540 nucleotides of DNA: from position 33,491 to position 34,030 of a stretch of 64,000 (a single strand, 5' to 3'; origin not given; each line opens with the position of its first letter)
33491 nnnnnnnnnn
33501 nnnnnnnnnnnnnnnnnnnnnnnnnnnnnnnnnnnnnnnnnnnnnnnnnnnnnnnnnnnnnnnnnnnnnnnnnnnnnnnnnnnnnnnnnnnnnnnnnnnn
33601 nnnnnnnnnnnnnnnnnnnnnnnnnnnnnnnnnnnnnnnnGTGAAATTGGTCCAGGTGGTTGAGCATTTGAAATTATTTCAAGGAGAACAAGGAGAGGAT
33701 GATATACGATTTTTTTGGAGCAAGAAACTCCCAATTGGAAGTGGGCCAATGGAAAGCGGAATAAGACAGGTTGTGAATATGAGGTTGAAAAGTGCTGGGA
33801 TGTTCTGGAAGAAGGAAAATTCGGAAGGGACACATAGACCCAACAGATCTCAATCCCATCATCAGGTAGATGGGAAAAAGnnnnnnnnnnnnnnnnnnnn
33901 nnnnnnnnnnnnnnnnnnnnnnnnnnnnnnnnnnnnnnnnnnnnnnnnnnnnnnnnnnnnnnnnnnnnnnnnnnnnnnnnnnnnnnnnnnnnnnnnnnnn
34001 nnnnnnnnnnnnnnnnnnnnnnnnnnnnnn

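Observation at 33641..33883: Transposase C-terminal remnant next to the tRNA-associated repeats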

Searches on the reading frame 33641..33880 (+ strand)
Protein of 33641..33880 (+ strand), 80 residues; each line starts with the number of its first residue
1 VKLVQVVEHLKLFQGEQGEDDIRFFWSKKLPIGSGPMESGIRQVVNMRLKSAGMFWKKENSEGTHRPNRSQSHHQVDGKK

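Call 4: search_protein_families(library=pfam, proteins=[window:33641-33880:+], max_evalue=10)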
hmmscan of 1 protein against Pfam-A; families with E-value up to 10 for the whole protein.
seq(80 aa): 0 families
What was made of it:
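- There is no Pfam domain (call 4).
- Tried and rejected: Pfam on the ORF: no hit even at E = 10 (call 4).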

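Call 5: search_protein_families(library=ncbifam, proteins=[window:33641-33880:+], max_evalue=10)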
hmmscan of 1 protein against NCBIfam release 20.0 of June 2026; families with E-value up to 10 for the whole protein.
seq(80 aa): 1 family
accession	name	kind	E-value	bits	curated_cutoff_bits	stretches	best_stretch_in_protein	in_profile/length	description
NF033572.1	transpos_ISKra4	equivalog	1.5e-08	34.1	205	1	27-60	373-406/422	ISKra4 family transposase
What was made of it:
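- On ISLre2 family: The fragment gives no hit (calls 4, 5).
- Checked: E = 1.5e-8 for the ORF as called (profile 373-406 of 422, call 5).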

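Call 8: find_homologous_proteins(query=window:33641-33880:+, max_evalue=0.001)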
Query seq(80 aa) (80 aa): 6 proteins with E <= 0.001 among 6 candidates.
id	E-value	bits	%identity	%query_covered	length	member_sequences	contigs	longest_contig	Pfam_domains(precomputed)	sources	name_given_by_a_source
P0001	2.6e-47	176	100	100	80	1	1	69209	-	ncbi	-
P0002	5.8e-10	57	79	49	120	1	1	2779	-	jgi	-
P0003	1.4e-9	56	78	45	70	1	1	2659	-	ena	-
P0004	1.4e-8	53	52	73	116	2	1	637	-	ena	-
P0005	5.5e-7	47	86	36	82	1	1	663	-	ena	-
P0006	1.2e-4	40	74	43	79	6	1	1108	-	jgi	jgi:hypothetical protein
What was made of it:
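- Tried and rejected: First protein search with the 80-aa ORF: only 6 short fragments, because of the word index (call 8).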

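Call 12: find_encoding_contigs(protein=P0002, flank=3000)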
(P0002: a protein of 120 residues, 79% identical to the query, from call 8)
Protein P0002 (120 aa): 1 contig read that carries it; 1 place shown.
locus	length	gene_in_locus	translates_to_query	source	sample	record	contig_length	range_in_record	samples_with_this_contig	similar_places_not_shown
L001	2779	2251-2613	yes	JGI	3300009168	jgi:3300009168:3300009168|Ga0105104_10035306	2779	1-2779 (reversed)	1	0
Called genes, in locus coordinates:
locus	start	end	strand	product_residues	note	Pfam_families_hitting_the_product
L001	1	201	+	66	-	?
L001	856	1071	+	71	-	-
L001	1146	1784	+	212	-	-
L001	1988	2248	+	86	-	-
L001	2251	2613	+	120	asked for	-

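Call 13: find_encoding_contigs(protein=P0003, flank=3000)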
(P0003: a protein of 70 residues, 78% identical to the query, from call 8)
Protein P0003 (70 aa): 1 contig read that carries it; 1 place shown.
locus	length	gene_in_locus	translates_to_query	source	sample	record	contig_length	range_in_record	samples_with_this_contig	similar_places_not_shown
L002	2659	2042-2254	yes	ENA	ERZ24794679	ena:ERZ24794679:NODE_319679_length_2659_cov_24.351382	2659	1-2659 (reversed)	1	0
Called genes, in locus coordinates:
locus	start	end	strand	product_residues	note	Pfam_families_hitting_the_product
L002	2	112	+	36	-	?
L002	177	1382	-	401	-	PF03050:DDE_Tnp_IS66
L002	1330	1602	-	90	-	-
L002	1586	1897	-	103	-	-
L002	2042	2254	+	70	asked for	-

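Call 14: find_encoding_contigs(protein=P0001, flank=10000)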
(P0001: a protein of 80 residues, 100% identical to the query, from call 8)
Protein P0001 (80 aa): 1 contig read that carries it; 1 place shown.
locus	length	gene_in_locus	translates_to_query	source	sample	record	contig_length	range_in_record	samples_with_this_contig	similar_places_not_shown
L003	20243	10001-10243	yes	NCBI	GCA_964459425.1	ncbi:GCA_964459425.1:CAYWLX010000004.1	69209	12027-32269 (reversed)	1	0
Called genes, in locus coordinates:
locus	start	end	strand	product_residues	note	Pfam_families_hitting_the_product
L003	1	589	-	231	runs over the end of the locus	PF17963:Big_9 (faint)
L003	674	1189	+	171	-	PF01467:CTP_transf_like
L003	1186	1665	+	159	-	PF02464:CinA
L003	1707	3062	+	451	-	PF00206:Lyase_1, PF08328:ASL_C (weak), PF10397:ADSL_C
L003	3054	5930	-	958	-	-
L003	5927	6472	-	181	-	-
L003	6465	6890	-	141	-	-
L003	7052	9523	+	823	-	-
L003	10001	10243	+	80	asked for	-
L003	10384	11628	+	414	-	PF04326:SLFN_AlbA_2, PF13749:HATPase_c_4, PF12802:MarR_2, PF25213:HVO_A0261_N (weak), PF01022:HTH_5 (weak), PF09339:HTH_IclR (weak), PF13412:HTH_24 (faint)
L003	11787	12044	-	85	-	-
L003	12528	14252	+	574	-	PF09136:Glucodextran_B, PF19220:Rod_CreS (weak), PF23991:DUF7310 (faint), PF24161:CCDC39 (weak)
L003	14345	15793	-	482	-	PF08984:DUF1858, PF04282:DUF438, PF01814:Hemerythrin, PF13596:PAS_10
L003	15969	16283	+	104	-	PF02311:AraC_binding (weak), PF07883:Cupin_2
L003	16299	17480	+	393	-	PF00890:FAD_binding_2 (weak), PF01266:DAO (faint), PF07992:Pyr_redox_2, PF12831:FAD_oxidored (weak), PF13738:Pyr_redox_3, PF00070:Pyr_redox, PF13370:Fer4_13, PF13459:Fer4_15 (weak), +1 more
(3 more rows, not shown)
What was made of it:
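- A gene caller called it (call 14).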

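Call 20: search_protein_families(library=ncbifam, proteins=[P0002, P0004], max_evalue=1)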
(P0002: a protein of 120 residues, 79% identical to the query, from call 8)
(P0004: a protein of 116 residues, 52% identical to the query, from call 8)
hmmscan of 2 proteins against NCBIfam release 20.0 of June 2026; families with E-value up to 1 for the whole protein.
P0002 (120 aa): 2 families
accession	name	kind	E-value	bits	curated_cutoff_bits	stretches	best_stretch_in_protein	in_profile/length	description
NF033572.1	transpos_ISKra4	equivalog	6.1e-22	78.3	205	1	2-103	315-422/422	ISKra4 family transposase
NF033529.1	transpos_ISLre2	equivalog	0.03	13.6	200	1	3-102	219-322/382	ISLre2 family transposase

P0004 (116 aa): 3 families
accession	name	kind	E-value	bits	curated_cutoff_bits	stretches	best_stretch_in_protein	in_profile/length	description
NF033572.1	transpos_ISKra4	equivalog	7.5e-24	84.6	205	1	17-96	338-422/422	ISKra4 family transposase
NF033529.1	transpos_ISLre2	equivalog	0.00013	21.4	200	1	21-108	248-334/382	ISLre2 family transposase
NF041731.2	transpos_ISH6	equivalog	0.0055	15.5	240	1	24-89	332-400/414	ISH6 family transposase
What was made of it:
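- Closest known: ISKra4 family insertion sequences. Same: This is the best and, for the window fragment, the only family match (calls 5, 20).
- Closest known: ISLre2 family / TnGBS transposases. Different: It scores much lower than ISKra4 for every sequence, and the window fragment does not hit it at all (calls 5, 20).
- NF033572 is the only NCBIfam hit (calls 5, 20). The window fragment hits ISKra4 only (calls 5, 20).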

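Call 21: search_protein_families(library=pfam, proteins=[P0002, P0004], max_evalue=1)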
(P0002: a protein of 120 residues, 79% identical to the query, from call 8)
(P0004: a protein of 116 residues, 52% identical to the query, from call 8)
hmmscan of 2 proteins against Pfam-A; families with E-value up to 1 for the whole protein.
P0002 (120 aa): 0 families

P0004 (116 aa): 1 family
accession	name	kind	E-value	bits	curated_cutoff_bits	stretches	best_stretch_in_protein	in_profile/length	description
PF18516.7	RuvC_1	-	0.0017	18.2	26.2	1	33-107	68-141/244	RuvC nuclease domain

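Call 39: search_protein_representatives(alignment_id=A2)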
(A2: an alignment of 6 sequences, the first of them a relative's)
Query: 6 sequences, 88 profile positions. Proteins with E-value up to 0.001 (for the whole library): 7057; up to 1e-10: 1072; up to 1e-30: 2. The best 150 are listed.
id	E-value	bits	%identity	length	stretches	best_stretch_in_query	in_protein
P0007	1.1e-32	128.0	-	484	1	6-85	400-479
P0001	1.5e-31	124.4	-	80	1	2-81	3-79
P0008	3.1e-27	110.6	-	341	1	5-82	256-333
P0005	4.0e-27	110.2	-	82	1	4-65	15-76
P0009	1.2e-26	108.6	-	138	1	6-80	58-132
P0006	1.0e-25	105.7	-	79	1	28-85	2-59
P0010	2.0e-25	104.7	-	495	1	5-82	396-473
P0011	2.1e-25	104.7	-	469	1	7-81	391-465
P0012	2.6e-25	104.4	-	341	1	6-84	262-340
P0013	2.7e-25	104.3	-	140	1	7-84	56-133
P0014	4.0e-25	103.8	-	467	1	5-84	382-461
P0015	5.6e-25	103.3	-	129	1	5-85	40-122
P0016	8.9e-25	102.7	-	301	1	5-85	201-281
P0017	1.0e-24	102.5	-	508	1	7-85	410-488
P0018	2.2e-24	101.4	-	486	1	7-82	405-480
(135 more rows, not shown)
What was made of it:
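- Checked: The full-length ones are 465-510 aa and match at their extreme C-terminus (call 39).
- Tried and rejected: The exhaustive profile search was needed to see the family (call 39).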

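Call 40: search_protein_families(library=ncbifam, proteins=[P0007, P0010, P0011], max_evalue=0.001)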
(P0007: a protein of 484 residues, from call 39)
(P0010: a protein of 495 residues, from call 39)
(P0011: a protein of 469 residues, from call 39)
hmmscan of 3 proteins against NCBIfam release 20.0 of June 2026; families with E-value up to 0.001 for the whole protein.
P0007 (484 aa): 2 families
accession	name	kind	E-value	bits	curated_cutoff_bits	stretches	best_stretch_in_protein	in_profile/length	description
NF033572.1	transpos_ISKra4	equivalog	3.2e-44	151.7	205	1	60-469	39-422/422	ISKra4 family transposase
NF033529.1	transpos_ISLre2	equivalog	2.3e-07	30.4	200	1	306-470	172-324/382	ISLre2 family transposase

P0010 (495 aa): 3 families
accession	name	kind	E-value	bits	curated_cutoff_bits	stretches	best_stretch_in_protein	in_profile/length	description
NF033572.1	transpos_ISKra4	equivalog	8.8e-50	170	205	1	40-466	16-422/422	ISKra4 family transposase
NF033529.1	transpos_ISLre2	equivalog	1.3e-12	47.8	200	1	131-467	11-324/382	ISLre2 family transposase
NF033587.1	transpos_IS6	equivalog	0.00048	19.9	125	0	164-213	19-69/202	IS6 family transposase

P0011 (469 aa): 3 families
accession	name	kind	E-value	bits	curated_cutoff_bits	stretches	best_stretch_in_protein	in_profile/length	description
NF033572.1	transpos_ISKra4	equivalog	2.8e-49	168.4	205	1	112-459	84-422/422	ISKra4 family transposase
NF033529.1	transpos_ISLre2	equivalog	1.3e-12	47.8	200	1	114-457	7-321/382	ISLre2 family transposase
NF046004.1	ICE_Mbov_0401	equivalog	1.7e-06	27.6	162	1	284-381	192-287/369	Mbov_0401 family ICE element transposase-like protein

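Call 43: find_encoding_contigs(protein=P0007, flank=2000, max_places=6)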
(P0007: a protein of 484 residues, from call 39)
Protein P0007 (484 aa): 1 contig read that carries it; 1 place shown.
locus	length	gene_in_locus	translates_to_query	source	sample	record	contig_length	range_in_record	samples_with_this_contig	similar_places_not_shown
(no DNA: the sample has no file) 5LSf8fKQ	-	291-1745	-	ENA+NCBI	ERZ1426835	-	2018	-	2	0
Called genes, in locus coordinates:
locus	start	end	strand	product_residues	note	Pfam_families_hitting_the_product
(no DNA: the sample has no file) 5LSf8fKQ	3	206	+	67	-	?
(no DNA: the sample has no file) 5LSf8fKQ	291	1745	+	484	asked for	-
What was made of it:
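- Tried and rejected: DNA for P0007: not available (call 43).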
